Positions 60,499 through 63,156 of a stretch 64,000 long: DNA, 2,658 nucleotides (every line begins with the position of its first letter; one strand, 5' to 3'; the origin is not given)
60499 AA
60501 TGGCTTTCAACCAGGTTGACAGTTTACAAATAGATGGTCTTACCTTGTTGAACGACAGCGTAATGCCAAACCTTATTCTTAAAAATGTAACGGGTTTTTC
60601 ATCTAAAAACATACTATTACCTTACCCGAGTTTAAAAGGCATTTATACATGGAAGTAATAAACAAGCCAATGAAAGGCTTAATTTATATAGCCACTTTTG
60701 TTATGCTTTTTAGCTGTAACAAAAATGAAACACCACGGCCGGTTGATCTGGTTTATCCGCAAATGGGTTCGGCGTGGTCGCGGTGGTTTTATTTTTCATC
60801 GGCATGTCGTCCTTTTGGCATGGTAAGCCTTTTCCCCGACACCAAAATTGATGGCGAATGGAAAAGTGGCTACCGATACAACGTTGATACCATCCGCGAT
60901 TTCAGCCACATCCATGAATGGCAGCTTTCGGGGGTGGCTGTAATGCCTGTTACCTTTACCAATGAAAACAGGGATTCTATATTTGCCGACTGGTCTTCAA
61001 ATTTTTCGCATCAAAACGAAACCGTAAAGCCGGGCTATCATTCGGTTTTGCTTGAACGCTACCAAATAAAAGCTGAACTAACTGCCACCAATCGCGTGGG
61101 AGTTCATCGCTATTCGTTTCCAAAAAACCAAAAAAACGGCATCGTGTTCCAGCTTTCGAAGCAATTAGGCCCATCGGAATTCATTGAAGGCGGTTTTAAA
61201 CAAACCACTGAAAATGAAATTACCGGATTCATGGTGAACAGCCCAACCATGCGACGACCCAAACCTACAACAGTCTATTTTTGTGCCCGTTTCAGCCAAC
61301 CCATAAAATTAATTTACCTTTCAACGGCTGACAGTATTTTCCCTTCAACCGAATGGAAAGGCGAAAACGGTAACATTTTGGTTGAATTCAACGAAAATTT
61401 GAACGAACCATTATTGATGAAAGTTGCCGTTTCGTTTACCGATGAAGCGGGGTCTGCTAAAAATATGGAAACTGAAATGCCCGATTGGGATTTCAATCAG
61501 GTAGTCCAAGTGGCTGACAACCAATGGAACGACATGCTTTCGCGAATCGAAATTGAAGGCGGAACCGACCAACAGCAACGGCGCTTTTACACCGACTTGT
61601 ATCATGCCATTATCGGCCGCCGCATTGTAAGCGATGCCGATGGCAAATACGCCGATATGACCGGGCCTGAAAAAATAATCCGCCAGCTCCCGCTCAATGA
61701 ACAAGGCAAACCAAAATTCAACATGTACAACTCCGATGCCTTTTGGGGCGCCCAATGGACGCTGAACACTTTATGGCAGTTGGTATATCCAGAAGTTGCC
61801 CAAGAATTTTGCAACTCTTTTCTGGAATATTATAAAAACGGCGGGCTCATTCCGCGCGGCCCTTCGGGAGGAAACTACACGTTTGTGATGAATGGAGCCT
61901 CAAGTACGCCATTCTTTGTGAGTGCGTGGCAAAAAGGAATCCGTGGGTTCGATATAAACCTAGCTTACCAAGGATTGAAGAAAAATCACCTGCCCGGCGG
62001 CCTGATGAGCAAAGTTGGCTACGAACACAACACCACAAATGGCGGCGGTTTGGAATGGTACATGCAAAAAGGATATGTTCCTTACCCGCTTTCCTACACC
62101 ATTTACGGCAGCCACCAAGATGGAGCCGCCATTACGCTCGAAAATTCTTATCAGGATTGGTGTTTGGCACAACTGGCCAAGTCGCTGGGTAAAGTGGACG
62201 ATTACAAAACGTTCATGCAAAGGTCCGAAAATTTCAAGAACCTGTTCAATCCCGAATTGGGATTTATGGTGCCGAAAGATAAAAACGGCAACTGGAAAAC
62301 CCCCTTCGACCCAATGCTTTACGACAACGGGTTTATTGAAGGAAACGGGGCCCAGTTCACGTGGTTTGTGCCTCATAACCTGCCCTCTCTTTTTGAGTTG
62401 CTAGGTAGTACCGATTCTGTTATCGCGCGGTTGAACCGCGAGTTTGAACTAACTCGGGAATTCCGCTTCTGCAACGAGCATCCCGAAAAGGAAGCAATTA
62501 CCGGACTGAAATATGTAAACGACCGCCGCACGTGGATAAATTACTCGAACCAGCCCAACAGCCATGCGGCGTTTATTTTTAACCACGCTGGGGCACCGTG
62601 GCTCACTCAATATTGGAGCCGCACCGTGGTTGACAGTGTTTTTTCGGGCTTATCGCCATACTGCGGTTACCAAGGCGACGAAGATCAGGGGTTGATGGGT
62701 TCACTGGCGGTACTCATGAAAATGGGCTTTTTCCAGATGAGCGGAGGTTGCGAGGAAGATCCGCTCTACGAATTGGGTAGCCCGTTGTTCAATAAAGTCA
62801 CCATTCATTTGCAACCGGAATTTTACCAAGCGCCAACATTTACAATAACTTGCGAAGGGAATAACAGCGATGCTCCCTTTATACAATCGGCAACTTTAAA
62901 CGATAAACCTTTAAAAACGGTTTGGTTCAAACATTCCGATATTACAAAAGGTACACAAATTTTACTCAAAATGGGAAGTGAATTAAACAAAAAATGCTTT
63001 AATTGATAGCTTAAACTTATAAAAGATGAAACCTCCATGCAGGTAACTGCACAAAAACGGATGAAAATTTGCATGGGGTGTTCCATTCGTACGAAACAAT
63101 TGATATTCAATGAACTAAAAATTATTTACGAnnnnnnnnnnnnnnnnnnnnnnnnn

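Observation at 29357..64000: Complete myo-inositol catabolic operon fused to a SusC/SusD polysaccharide-utilisation locus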

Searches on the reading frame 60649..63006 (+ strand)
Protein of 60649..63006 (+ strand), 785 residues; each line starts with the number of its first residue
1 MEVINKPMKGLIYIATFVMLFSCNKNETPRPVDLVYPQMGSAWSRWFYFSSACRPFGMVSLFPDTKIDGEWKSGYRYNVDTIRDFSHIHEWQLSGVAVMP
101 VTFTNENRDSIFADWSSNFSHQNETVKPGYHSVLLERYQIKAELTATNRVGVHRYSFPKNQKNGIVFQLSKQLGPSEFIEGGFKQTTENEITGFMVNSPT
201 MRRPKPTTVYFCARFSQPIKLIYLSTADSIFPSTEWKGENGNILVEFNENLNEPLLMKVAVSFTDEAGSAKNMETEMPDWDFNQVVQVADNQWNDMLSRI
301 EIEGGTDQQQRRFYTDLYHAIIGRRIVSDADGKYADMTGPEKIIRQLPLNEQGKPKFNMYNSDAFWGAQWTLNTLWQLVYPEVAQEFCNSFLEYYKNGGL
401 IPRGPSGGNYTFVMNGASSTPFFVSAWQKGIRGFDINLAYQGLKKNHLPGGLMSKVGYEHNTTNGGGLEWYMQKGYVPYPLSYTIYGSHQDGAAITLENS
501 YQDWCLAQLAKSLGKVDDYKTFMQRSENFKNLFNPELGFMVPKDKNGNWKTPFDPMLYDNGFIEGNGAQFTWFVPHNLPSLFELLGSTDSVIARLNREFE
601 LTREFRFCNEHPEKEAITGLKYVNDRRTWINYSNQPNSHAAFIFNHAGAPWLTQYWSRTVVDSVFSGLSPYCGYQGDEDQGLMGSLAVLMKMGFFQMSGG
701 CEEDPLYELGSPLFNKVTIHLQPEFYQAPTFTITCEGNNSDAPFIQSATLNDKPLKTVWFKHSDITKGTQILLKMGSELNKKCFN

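Call 4: search_protein_families(library=pfam, proteins=[window:60649-63006:+])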
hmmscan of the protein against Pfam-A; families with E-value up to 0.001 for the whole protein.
window:60649-63006:+ (785 aa): 2 families
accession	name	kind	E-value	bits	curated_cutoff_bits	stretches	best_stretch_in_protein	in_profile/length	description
PF07971.18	Glyco_hydro_92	-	3.3e-137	458.7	24.6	1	270-777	3-464/464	Glycosyl hydrolase family 92 catalytic domain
PF17678.7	Glyco_hydro_92N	-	3.7e-55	187.8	34.5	1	35-262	2-236/236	Glycosyl hydrolase family 92 N-terminal domain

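Call 23: find_encoding_contigs(protein=window:60649-63006:+, flank=10000, max_places=6)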
Protein window:60649-63006:+ (785 aa): no gene with exactly this product is on record in the collection.

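Call 26: find_encoding_contigs(protein=window:60670-63006:+, flank=10000, max_places=6)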
Protein window:60670-63006:+ (778 aa): no gene with exactly this product is on record in the collection.

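Call 53: find_homologous_proteins(query=window:60670-63006:+, max_evalue=1e-100)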
Query window:60670-63006:+ (778 aa): 3864 proteins with E <= 1e-100 among 8000 candidates; the best 120 are listed.
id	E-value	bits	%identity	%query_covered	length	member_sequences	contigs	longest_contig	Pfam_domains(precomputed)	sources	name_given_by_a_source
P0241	0.0e+0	1855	100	100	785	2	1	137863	PF17678.8,PF07971.19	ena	-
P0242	0.0e+0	1694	90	100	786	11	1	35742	PF17678.8,PF07971.19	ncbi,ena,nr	ncbi:MAG TPA: glycoside hydrolase family 92 protein [Marinilabiliales bacterium]|nr:glycoside hydrol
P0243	0.0e+0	1489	80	99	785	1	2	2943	PF17678.8,PF07971.19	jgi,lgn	-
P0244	0.0e+0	1472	80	98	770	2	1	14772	PF17678.8,PF07971.19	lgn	-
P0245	0.0e+0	1454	78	98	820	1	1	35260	PF17678.8,PF07971.19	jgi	jgi:predicted alpha-1,2-mannosidase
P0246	0.0e+0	1454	79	99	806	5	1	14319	PF17678.8,PF07971.19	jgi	-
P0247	0.0e+0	1431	77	98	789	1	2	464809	PF17678.8,PF07971.19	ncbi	-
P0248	0.0e+0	1430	78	97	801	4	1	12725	PF17678.8,PF07971.19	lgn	-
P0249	0.0e+0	1426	77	98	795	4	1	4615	PF17678.8,PF07971.19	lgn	-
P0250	0.0e+0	1421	77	99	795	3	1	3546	PF17678.8,PF07971.19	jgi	jgi:predicted alpha-1,2-mannosidase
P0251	0.0e+0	1414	76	99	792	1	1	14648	PF17678.8,PF07971.19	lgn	-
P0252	0.0e+0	1413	76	99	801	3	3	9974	PF17678.8,PF07971.19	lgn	-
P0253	0.0e+0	1408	78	97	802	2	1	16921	PF17678.8,PF07971.19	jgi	-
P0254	0.0e+0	1403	76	98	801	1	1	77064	PF17678.8,PF07971.19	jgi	jgi:predicted alpha-1,2-mannosidase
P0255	0.0e+0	1384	74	99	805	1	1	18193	PF17678.8,PF07971.19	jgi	jgi:predicted alpha-1,2-mannosidase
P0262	0.0e+0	1332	71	98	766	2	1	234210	PF17678.8,PF07971.19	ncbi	ncbi:putative alpha-1,2-mannosidase [Roseimarinus sediminis]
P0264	0.0e+0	1325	70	100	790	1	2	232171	PF17678.8,PF07971.19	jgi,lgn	jgi:predicted alpha-1,2-mannosidase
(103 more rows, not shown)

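Call 54: find_encoding_contigs(protein=P0241, flank=10000, max_places=2)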
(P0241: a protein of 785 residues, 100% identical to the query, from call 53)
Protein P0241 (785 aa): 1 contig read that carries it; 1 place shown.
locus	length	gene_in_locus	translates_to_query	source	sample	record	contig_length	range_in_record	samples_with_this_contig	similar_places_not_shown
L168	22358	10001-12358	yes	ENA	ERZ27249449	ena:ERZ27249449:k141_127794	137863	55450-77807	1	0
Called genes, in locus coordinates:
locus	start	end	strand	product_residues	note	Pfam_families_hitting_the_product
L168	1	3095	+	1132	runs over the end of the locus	PF23598:LRR_14 (faint), PF24758:LRR_At5g56370 (faint), PF00560:LRR_1 (faint), PF12799:LRR_4 (faint), PF13855:LRR_8 (faint), PF07679:I-set (faint), PF00047:ig (faint), PF18962:Por_Secre_tail, +4 more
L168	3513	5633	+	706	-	PF01569:PAP2, PF12951:PATR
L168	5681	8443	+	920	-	PF22422:MGH1-like_GH, PF17389:Bac_rhamnosid6H (weak), PF01204:Trehalase (weak)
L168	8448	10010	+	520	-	PF12708:Pect-lyase_RHGA_epim (weak), PF00295:Glyco_hydro_28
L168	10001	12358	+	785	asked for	PF17678:Glyco_hydro_92N, PF07971:Glyco_hydro_92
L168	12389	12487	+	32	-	-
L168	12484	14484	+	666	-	PF22848:ASD1_dom, PF06964:Alpha-L-AF_C, PF07691:PA14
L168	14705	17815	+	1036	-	PF02837:Glyco_hydro_2_N, PF22666:Glyco_hydro_2_N2, PF00703:Glyco_hydro_2, PF02836:Glyco_hydro_2_C, PF16353:LacZ_4, PF02929:Bgal_small_N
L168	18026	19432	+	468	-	PF02585:PIG-L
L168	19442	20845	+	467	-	PF12708:Pect-lyase_RHGA_epim, PF00295:Glyco_hydro_28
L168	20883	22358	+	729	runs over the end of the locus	PF00474:SSF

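Call 55: find_encoding_contigs(protein=P0262, flank=10000, max_places=2)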
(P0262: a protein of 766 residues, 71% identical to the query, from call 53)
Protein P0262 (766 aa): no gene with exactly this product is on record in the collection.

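Call 56: find_encoding_contigs(protein=P0264, flank=10000, max_places=2)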
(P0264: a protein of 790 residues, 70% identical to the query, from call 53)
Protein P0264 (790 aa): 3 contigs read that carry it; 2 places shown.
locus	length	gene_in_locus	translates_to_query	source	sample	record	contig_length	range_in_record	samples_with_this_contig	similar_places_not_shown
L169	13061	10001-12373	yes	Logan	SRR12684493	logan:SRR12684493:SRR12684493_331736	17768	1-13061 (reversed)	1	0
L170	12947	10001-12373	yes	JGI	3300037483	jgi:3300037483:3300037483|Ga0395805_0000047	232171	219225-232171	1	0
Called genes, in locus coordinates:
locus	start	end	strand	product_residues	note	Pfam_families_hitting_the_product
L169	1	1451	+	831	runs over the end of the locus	PF00560:LRR_1 (faint), PF00047:ig (faint), PF07679:I-set (faint), PF13895:Ig_2 (faint), PF13927:Ig_3 (faint), PF07686:V-set (faint), PF13753:SWM_repeat, PF18962:Por_Secre_tail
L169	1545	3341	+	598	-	PF22669:Exo_endo_phos2, PF00652:Ricin_B_lectin (faint), PF14200:RicinB_lectin_2, PF01419:Jacalin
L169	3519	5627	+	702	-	PF01569:PAP2, PF12951:PATR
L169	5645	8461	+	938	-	PF22422:MGH1-like_GH, PF03200:Glyco_hydro_63, PF17389:Bac_rhamnosid6H (faint), PF01204:Trehalase (weak)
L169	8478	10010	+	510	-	PF12708:Pect-lyase_RHGA_epim (faint), PF00295:Glyco_hydro_28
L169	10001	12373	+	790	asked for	PF17678:Glyco_hydro_92N, PF07971:Glyco_hydro_92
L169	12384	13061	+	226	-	?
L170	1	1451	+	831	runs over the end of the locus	PF00560:LRR_1 (faint), PF00047:ig (faint), PF07679:I-set (faint), PF13895:Ig_2 (faint), PF13927:Ig_3 (faint), PF07686:V-set (faint), PF13753:SWM_repeat, PF18962:Por_Secre_tail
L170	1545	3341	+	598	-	PF22669:Exo_endo_phos2, PF00652:Ricin_B_lectin (faint), PF14200:RicinB_lectin_2, PF01419:Jacalin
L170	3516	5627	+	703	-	PF01569:PAP2, PF12951:PATR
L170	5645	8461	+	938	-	PF22422:MGH1-like_GH, PF03200:Glyco_hydro_63, PF17389:Bac_rhamnosid6H (faint), PF01204:Trehalase (weak)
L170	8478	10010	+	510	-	PF12708:Pect-lyase_RHGA_epim (faint), PF00295:Glyco_hydro_28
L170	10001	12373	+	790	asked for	PF17678:Glyco_hydro_92N, PF07971:Glyco_hydro_92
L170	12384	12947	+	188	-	?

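Call 57: find_encoding_contigs(protein=P0247, flank=10000, max_places=2)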
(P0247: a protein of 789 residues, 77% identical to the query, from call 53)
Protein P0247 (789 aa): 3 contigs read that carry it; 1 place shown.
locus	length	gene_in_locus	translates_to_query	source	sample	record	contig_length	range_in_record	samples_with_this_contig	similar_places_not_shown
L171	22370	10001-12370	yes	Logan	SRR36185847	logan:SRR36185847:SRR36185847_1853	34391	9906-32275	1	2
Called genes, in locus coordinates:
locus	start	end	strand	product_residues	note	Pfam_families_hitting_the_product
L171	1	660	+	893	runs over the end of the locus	PF13927:Ig_3 (weak), PF13753:SWM_repeat (faint), PF18962:Por_Secre_tail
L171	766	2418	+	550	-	PF23598:LRR_14 (weak), PF18962:Por_Secre_tail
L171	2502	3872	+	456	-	PF22669:Exo_endo_phos2, PF01419:Jacalin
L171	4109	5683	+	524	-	PF01663:Phosphodiest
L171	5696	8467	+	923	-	PF01204:Trehalase (faint), PF22422:MGH1-like_GH, PF17389:Bac_rhamnosid6H (weak)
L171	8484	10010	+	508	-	PF12708:Pect-lyase_RHGA_epim (faint), PF00295:Glyco_hydro_28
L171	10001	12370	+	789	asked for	PF17678:Glyco_hydro_92N, PF07971:Glyco_hydro_92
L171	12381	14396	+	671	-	PF22848:ASD1_dom, PF06964:Alpha-L-AF_C, PF07691:PA14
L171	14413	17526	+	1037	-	PF02837:Glyco_hydro_2_N, PF22666:Glyco_hydro_2_N2, PF00703:Glyco_hydro_2, PF02836:Glyco_hydro_2_C, PF16353:LacZ_4, PF02929:Bgal_small_N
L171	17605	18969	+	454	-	PF02585:PIG-L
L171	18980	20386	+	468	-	PF12708:Pect-lyase_RHGA_epim, PF00295:Glyco_hydro_28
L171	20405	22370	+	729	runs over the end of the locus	PF00474:SSF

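Call 58: search_solved_structures(query=L170:1545-3341:+, max_evalue=0.01)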
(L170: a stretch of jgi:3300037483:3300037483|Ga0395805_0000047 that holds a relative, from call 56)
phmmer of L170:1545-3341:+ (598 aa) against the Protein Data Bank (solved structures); distinct sequences matched with E-value up to 0.01: 15.
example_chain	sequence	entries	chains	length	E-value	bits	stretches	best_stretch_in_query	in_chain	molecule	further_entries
3pg0_A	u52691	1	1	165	2.6e-12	49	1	364-500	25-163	ThreeFoil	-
3vsf_A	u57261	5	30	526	2.4e-11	45.9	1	334-504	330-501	Ricin B lectin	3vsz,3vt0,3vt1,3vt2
1x1v_A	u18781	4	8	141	1.1e-05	27.2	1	507-593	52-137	lectin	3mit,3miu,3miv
7kmv_A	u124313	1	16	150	2.7e-05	25.8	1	507-593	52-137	Jacalin-type lectin domain-containing protein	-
3r50_A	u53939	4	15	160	3.5e-05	25.5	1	508-596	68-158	Ipomoelin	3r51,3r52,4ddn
7kmu_A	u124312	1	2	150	4.5e-05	25.1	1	507-593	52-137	Jacalin-type lectin domain-containing protein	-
7v4s_A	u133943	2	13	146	7.3e-05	24.4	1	507-595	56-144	Horcolin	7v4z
5xg5_A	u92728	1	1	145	0.00039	22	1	366-480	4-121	MITSUBA-1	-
4pif_A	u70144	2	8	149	0.00097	20.7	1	507-594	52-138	Ripening-associated protein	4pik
4piu_A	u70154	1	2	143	0.00099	20.7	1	507-594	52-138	Ripening-associated protein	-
4pit_A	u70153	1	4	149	0.0011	20.6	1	507-594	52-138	Ripening-associated protein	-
8bad_A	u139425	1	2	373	0.0013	20.2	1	362-488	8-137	Binary toxin A-like protein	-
5exg_A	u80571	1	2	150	0.0014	20.2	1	507-593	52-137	Ripening-associated protein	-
2bmy_A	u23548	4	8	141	0.0014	20.2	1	507-593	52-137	RIPENING-ASSOCIATED PROTEIN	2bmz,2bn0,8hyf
1c3k_A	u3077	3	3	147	0.0034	18.9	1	511-594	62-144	AGGLUTININ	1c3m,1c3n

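Call 61: search_protein_families(library=pfam, max_evalue=0.01, proteins=[L170:1545-3341:+, L171:2502-3872:+, L171:4109-5683:+, L168:18026-19432:+, L168:12484-14484:+, L168:20883-22358:+])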
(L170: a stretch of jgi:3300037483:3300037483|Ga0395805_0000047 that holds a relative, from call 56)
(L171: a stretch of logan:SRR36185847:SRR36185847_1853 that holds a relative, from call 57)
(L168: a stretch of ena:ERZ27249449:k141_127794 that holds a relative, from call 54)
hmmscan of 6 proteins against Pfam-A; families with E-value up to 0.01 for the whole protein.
L170:1545-3341:+ (598 aa): 6 families
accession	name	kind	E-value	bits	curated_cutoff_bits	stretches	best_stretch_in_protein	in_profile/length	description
PF14200.12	RicinB_lectin_2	-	3.9e-26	92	25.6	3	363-440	10-89/89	Ricin-type beta-trefoil lectin domain-like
PF01419.22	Jacalin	-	1.5e-17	64.8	22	1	507-593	49-135/136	Jacalin-like lectin domain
PF22669.2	Exo_endo_phos2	-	8.3e-15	55.5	27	1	82-229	69-197/288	Endonuclease/Exonuclease/phosphatase family 2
PF00652.28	Ricin_B_lectin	-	1.4e-05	25.7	29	1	367-497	2-126/126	Ricin-type beta-trefoil lectin domain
PF03372.29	Exo_endo_phos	-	0.00026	21.3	24.5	1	53-302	1-225/225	Endonuclease/Exonuclease/phosphatase family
PF24208.1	Beta-tre_PLH30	-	0.0012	19.3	27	0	368-433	1-64/130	Endo-acting ulvan lyase beta-trefoil domain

L171:2502-3872:+ (456 aa): 3 families
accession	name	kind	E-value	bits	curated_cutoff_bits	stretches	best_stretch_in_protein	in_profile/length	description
PF01419.22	Jacalin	-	3.2e-22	79.8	22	1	320-451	2-135/136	Jacalin-like lectin domain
PF22669.2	Exo_endo_phos2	-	1.7e-17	64.3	27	1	73-228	65-197/288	Endonuclease/Exonuclease/phosphatase family 2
PF03372.29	Exo_endo_phos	-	0.0015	18.8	24.5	1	52-301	1-225/225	Endonuclease/Exonuclease/phosphatase family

L171:4109-5683:+ (524 aa): 3 families
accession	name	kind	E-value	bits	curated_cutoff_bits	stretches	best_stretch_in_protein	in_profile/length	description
PF01663.27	Phosphodiest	-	9.4e-46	157.4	23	1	11-464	2-330/342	Type I phosphodiesterase / nucleotide pyrophosphatase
PF00884.28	Sulfatase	-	5.7e-05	23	25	0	463-507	255-300/301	Sulfatase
PF01676.23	Metalloenzyme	-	0.0087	16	24.3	0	272-334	146-202/252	Metalloenzyme superfamily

L168:18026-19432:+ (468 aa): 1 family
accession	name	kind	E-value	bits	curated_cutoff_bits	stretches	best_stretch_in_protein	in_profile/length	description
PF02585.22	PIG-L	-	6.6e-12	46.5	28.2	1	164-332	1-127/129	GlcNAc-PI de-N-acetylase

L168:12484-14484:+ (666 aa): 3 families
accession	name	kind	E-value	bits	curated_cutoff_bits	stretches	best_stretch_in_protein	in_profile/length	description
PF06964.18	Alpha-L-AF_C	-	9.5e-53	179.2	27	1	313-503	1-165/165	Alpha-L-arabinofuranosidase C-terminal domain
PF07691.17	PA14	-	3.7e-16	59.7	24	1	535-647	12-134/147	PA14 domain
PF22848.2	ASD1_dom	-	5.7e-05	23.3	22.2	0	87-145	10-72/239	Alpha-L-arabinofuranosidase 1 domain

L168:20883-22358:+ (492 aa): 1 family
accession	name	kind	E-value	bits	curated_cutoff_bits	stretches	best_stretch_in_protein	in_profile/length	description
PF00474.23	SSF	-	3.3e-26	92.6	22.8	2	207-487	121-404/406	Sodium:solute symporter family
